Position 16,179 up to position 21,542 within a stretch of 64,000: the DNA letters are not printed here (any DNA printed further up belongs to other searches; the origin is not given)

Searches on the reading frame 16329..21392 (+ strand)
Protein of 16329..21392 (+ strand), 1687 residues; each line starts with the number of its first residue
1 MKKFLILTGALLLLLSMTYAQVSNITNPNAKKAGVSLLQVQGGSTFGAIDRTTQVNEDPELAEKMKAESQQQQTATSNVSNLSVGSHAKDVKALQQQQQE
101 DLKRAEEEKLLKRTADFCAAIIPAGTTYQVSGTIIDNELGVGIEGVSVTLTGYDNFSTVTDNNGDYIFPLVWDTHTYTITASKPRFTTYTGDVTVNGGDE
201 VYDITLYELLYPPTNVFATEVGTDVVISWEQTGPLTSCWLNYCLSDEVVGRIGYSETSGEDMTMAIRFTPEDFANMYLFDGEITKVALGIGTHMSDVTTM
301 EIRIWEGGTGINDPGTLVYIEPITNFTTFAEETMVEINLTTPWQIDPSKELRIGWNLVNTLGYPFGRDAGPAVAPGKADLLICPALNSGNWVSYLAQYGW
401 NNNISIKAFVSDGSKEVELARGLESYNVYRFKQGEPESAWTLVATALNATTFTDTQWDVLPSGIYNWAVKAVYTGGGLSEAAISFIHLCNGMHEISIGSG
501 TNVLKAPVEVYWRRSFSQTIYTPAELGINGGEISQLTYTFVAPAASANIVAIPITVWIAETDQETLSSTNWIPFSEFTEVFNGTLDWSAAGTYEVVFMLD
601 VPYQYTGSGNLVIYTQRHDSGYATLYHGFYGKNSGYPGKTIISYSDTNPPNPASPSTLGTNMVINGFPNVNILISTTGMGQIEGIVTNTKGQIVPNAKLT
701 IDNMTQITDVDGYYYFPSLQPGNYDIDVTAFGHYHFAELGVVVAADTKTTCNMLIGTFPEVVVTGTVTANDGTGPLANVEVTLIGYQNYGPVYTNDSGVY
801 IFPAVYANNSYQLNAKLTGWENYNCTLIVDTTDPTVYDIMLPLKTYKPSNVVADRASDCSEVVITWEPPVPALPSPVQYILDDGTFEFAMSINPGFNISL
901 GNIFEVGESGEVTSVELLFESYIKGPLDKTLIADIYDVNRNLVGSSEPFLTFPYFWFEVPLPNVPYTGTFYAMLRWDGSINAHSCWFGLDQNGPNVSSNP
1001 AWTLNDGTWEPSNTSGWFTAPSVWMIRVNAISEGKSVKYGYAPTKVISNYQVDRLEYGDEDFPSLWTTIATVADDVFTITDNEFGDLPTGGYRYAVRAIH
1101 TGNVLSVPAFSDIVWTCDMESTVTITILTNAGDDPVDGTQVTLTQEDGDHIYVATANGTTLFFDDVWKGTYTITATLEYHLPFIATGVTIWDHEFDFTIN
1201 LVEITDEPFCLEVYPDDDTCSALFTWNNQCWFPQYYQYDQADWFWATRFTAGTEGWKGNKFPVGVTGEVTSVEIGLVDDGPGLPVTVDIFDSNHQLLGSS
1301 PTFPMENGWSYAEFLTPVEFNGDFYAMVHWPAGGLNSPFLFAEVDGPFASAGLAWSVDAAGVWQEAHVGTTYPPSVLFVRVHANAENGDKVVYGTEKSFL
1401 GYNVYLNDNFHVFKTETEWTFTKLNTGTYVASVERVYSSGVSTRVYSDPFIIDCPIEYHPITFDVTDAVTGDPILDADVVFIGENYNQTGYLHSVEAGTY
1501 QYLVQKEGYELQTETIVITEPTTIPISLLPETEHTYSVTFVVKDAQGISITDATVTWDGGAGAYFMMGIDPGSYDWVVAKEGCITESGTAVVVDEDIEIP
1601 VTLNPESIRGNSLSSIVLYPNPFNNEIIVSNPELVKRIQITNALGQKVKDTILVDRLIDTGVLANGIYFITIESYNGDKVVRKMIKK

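Call 21: search_protein_families(library=pfam, proteins=[window:16329-21392:+], max_evalue=0.001)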
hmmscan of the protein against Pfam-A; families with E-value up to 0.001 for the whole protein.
window:16329-21392:+ (1687 aa): 6 families
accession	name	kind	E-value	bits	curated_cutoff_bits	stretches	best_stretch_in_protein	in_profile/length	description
PF13620.12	CarboxypepD_reg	-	2.5e-36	124.3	32.3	3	129-206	1-81/82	Carboxypeptidase regulatory-like domain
PF13715.12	CarbopepD_reg_2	-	5.4e-16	58.8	32.2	1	130-199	1-68/88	CarboxypepD_reg-like domain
PF17210.9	SdrD_B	-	6.4e-09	36.4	29.7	0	704-738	40-74/112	SdrD B-like domain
PF18962.6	Por_Secre_tail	-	1.5e-08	35.2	27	1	1618-1685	1-74/75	Secretion system C-terminal sorting domain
PF16967.11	TcfC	-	6.8e-05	22.8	29.4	0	1657-1683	35-61/68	E-set like domain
PF24421.1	Ig_J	-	0.00023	21.7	29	0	1415-1452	64-101/104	Tip attachment protein J, Ig-like domain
